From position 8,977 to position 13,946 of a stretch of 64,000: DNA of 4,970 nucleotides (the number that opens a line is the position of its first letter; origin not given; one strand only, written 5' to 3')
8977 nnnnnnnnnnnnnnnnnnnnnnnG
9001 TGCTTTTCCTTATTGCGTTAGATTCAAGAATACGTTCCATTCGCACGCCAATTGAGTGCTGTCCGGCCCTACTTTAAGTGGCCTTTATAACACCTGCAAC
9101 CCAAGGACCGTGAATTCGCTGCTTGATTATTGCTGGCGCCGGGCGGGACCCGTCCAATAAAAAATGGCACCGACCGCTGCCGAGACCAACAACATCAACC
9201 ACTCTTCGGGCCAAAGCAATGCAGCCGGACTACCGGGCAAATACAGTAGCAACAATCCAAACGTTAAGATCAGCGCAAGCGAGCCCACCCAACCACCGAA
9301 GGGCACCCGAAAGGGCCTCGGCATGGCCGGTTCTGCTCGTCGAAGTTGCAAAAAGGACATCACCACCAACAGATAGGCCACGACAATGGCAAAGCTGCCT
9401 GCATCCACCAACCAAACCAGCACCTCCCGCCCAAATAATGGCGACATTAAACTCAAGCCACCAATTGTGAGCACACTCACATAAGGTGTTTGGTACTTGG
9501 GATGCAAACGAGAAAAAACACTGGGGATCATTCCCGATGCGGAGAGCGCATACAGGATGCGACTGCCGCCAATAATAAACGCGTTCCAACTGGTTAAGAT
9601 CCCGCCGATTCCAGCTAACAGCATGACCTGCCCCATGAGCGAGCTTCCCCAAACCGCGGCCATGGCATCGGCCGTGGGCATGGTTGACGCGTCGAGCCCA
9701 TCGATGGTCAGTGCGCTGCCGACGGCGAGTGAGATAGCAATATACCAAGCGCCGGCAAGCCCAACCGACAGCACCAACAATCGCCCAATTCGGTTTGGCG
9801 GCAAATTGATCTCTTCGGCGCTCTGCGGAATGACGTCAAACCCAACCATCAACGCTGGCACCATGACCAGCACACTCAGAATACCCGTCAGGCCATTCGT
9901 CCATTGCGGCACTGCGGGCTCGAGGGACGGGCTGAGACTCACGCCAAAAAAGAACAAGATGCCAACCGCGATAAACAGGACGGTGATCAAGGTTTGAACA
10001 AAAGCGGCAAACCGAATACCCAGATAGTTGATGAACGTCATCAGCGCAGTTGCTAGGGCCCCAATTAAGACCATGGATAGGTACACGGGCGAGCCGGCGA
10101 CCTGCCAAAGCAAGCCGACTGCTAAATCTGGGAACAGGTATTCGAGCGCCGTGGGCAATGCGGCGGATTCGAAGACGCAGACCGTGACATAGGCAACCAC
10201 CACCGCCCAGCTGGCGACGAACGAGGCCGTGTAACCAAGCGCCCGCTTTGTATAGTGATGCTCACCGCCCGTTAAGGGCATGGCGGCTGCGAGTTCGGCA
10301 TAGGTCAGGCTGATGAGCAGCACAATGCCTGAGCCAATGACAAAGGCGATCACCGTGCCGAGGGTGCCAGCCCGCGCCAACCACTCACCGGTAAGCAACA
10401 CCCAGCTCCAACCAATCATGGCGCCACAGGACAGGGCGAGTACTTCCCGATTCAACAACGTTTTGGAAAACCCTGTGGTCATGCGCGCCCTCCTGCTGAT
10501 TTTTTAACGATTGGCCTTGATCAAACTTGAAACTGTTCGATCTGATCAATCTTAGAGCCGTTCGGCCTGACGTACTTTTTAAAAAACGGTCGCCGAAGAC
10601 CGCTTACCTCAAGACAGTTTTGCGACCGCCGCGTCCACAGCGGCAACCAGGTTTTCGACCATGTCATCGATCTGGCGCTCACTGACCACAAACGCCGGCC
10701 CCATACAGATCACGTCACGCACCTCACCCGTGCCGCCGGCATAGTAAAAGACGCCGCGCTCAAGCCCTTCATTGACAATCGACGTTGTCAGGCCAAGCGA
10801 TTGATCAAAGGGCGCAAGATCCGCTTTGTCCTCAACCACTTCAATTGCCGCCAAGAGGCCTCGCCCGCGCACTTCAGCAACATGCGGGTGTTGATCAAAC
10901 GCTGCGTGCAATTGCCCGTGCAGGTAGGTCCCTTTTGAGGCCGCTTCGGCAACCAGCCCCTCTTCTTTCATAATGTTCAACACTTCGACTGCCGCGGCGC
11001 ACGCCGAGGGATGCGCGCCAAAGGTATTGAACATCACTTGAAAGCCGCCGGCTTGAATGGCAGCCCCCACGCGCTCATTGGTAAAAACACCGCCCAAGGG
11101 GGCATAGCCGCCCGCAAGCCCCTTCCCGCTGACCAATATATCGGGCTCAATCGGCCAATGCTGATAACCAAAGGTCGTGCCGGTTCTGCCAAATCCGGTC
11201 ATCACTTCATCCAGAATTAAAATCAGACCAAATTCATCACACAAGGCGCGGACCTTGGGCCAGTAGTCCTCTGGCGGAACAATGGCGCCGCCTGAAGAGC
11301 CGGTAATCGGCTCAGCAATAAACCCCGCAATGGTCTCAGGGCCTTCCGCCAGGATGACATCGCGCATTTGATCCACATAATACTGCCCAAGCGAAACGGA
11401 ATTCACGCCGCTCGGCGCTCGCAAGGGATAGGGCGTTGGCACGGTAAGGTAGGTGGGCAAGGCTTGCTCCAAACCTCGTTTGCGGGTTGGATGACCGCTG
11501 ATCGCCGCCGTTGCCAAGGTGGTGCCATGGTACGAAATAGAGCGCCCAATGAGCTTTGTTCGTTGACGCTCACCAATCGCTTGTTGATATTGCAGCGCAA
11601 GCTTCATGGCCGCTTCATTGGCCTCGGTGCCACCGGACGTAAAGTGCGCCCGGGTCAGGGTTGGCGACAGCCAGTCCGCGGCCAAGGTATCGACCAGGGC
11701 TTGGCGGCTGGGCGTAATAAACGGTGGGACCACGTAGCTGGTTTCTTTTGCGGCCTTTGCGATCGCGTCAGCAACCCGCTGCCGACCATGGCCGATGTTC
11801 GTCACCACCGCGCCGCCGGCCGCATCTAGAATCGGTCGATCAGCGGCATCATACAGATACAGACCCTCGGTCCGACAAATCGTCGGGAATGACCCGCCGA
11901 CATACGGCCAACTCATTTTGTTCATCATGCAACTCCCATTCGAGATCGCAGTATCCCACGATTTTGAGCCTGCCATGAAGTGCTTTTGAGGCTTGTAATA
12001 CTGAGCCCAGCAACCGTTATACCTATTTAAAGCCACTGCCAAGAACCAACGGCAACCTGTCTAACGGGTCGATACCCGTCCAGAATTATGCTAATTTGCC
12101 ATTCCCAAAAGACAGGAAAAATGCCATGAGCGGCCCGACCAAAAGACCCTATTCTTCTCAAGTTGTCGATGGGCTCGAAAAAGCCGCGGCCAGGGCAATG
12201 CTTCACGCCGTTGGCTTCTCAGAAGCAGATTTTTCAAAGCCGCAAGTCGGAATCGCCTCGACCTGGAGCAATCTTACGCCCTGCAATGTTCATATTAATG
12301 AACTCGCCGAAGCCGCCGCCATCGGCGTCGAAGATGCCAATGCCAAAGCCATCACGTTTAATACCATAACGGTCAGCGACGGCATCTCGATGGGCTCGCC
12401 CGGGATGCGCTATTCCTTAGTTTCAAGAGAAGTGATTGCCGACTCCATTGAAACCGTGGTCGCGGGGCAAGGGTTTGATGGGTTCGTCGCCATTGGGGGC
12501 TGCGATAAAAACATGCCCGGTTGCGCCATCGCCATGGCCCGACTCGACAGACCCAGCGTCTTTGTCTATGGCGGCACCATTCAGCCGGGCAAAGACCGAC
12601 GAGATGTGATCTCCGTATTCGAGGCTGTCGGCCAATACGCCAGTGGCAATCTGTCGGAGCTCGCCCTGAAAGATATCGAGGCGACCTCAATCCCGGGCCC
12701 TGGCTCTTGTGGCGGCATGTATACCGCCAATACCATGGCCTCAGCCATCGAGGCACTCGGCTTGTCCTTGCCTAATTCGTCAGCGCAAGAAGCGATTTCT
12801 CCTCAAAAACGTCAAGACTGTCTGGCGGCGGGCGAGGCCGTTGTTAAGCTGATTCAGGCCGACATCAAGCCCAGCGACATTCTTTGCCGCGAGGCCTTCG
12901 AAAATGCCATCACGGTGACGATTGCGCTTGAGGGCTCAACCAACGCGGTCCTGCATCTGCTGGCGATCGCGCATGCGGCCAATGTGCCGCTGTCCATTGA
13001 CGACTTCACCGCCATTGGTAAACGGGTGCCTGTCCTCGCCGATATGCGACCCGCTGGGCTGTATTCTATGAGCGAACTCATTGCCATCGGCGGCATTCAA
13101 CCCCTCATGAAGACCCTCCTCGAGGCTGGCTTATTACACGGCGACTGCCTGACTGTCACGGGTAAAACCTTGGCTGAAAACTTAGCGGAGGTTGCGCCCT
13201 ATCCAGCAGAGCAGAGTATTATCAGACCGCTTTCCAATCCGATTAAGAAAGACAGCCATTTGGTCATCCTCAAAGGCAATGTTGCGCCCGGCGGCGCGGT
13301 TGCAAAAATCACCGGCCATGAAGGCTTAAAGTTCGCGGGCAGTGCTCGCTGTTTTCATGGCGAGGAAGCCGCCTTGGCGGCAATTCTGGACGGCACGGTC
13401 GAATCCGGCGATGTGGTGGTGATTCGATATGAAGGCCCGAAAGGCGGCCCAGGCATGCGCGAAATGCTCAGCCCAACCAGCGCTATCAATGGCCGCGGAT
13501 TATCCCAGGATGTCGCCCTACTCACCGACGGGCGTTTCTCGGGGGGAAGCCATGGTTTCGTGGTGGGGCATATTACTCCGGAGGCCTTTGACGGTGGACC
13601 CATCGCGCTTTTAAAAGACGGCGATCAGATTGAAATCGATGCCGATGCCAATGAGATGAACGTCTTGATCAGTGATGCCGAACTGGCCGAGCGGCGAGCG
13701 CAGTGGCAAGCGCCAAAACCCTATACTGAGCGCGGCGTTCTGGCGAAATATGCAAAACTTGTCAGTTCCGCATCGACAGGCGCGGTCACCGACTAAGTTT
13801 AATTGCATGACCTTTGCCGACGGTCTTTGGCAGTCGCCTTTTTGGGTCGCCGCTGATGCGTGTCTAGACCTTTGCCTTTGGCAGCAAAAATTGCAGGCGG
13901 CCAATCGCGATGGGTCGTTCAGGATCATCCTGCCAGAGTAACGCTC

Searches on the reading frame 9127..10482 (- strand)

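Call 6: search_protein_families(library=pfam, proteins=[window:9127-10482:-])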
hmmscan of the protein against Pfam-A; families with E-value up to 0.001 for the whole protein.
window:9127-10482:- (451 aa): 2 families
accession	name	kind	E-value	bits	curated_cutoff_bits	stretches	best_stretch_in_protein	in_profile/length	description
PF13520.12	AA_permease_2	-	2.9e-34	119.2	27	1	14-419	6-410/427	Amino acid permease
PF00324.27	AA_permease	-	4e-28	98.8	24.6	1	14-415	2-417/470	Amino acid permease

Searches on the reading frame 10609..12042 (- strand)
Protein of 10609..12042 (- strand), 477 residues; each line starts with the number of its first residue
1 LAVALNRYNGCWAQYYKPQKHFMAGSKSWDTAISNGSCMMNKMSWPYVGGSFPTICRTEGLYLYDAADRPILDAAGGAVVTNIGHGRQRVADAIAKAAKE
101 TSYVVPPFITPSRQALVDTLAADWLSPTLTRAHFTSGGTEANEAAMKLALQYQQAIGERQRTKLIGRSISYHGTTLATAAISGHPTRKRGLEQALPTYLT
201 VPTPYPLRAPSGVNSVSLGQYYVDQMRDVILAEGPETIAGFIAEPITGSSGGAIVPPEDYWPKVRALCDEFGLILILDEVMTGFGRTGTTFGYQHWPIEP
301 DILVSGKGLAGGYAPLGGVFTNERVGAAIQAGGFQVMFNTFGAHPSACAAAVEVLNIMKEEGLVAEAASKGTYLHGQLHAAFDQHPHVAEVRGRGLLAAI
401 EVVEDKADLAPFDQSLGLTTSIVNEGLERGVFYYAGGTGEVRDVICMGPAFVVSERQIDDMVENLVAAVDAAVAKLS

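Call 6: search_protein_families(library=pfam, proteins=[window:10609-12042:-])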
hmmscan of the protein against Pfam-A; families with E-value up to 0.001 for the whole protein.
window:10609-12042:- (477 aa): 1 family
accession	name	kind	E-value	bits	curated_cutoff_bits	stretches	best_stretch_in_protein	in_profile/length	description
PF00202.27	Aminotran_3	-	1.2e-86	291.3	30.5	1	55-469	13-403/403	Aminotransferase class-III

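Call 50: search_protein_families(library=ncbifam, proteins=[window:10609-12042:-], max_evalue=1e-10)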
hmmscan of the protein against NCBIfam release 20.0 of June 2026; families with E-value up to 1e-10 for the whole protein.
window:10609-12042:- (477 aa): 69 families (the best 25 are shown)
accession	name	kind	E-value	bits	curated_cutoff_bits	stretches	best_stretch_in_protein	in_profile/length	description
NF005685.0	PRK07483.1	equivalog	1.3e-108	363.6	485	1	52-475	13-441/444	aspartate aminotransferase family protein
NF005375.0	PRK06917.1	equivalog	3.5e-108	362.2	535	1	44-473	7-440/448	aspartate aminotransferase family protein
NF005683.0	PRK07481.1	subfamily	1.7e-99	333.9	575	1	54-472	31-450/453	hypothetical protein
NF005682.0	PRK07480.1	subfamily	1.7e-93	313.8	510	1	55-476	39-456/459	aminotransferase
NF005102.0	PRK06541.1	equivalog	4.4e-93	312.3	574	1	51-474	34-458/460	aspartate aminotransferase family protein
NF004767.0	PRK06105.1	subfamily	1.5e-92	310.5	517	1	55-475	34-453/460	aminotransferase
NF005684.0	PRK07482.1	subfamily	4e-90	302.6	687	1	56-475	37-458/464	hypothetical protein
NF005447.0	PRK07036.1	equivalog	2.5e-89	300.1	618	1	54-476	38-459/468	aminotransferase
NF005812.0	PRK07678.1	subfamily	2.8e-85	286.6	488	1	56-470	34-448/451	aminotransferase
NF004718.0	PRK06062.1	subfamily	1.9e-80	270.6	472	1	54-472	41-449/454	hypothetical protein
NF004625.0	PRK05965.1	subfamily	1.6e-78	264.5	729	1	58-474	35-450/460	hypothetical protein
NF052567.1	OmAmTferAptACaul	equivalog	7.2e-76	255.6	500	1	55-469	22-428/431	omega-aminotransferase AptA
NF009068.0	PRK12403.1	equivalog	6e-74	249.5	817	1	55-474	40-455/460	aspartate aminotransferase family protein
NF004426.0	PRK05769.1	equivalog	1.5e-71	241.5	552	1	55-469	40-437/441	acetyl ornithine aminotransferase family protein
TIGR00508.1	bioA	equivalog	3.6e-71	240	405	1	54-469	16-418/419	adenosylmethionine--8-amino-7-oxononanoate transaminase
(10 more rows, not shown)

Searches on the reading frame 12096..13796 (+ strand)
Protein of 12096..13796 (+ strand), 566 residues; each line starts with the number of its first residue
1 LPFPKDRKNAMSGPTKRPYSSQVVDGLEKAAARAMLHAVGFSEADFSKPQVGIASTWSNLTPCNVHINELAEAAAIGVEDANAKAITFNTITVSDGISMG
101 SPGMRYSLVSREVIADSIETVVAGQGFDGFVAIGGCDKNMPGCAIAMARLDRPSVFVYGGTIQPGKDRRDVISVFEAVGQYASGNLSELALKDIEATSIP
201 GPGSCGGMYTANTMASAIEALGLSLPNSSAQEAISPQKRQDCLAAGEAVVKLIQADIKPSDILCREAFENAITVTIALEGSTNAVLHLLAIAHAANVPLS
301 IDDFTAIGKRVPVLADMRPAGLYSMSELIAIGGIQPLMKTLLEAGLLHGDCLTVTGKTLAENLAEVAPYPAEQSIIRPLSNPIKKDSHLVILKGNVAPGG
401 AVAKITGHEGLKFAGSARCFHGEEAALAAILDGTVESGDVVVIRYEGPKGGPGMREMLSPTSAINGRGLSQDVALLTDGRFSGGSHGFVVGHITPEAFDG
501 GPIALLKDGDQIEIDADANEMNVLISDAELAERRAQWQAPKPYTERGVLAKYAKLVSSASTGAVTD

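Call 6: search_protein_families(library=pfam, proteins=[window:12096-13796:+])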
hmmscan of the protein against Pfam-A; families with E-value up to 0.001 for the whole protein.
window:12096-13796:+ (566 aa): 2 families
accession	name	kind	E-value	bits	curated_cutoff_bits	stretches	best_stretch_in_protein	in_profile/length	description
PF00920.27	ILVD_EDD_N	-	1.8e-125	418.8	27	1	48-362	1-316/316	Dihydroxy-acid/6-phosphogluconate dehydratase N-terminal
PF24877.1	ILV_EDD_C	-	1.9e-76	256.2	27.7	1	375-563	2-191/191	Dihydroxy-acid/6-phosphogluconate dehydratase C-terminal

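Call 50: search_protein_families(library=ncbifam, proteins=[window:12096-13796:+], max_evalue=1e-10)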
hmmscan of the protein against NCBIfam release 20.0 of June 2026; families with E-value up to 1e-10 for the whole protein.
window:12096-13796:+ (566 aa): 8 families
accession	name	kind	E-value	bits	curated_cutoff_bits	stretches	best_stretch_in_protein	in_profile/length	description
NF002068.0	PRK00911.1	subfamily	1.2e-244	813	644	1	17-566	4-556/559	dihydroxy-acid dehydratase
TIGR00110.1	ilvD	equivalog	1.3e-221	736.9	618.15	1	32-566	2-542/543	dihydroxy-acid dehydratase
NF009103.0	PRK12448.1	equivalog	3e-138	461.7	710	2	20-365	6-363/616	dihydroxy-acid dehydratase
NF004784.0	PRK06131.1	subfamily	1.9e-127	426.1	539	1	25-565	19-560/576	dihydroxy-acid dehydratase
NF009560.0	PRK13017.1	subfamily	1.3e-114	383.6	684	1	37-565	33-575/595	dihydroxy-acid dehydratase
NF009559.0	PRK13016.1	equivalog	1.2e-113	380.4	882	1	25-563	19-559/578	L-arabinonate dehydratase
TIGR01196.1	edd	equivalog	6.9e-76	255.8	708.25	1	76-564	92-598/601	phosphogluconate dehydratase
TIGR03432.1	yjhG_yagF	hypoth_equivalog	9.9e-67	225.4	808.15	1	70-523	89-572/640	YjhG/YagF family D-xylonate dehydratase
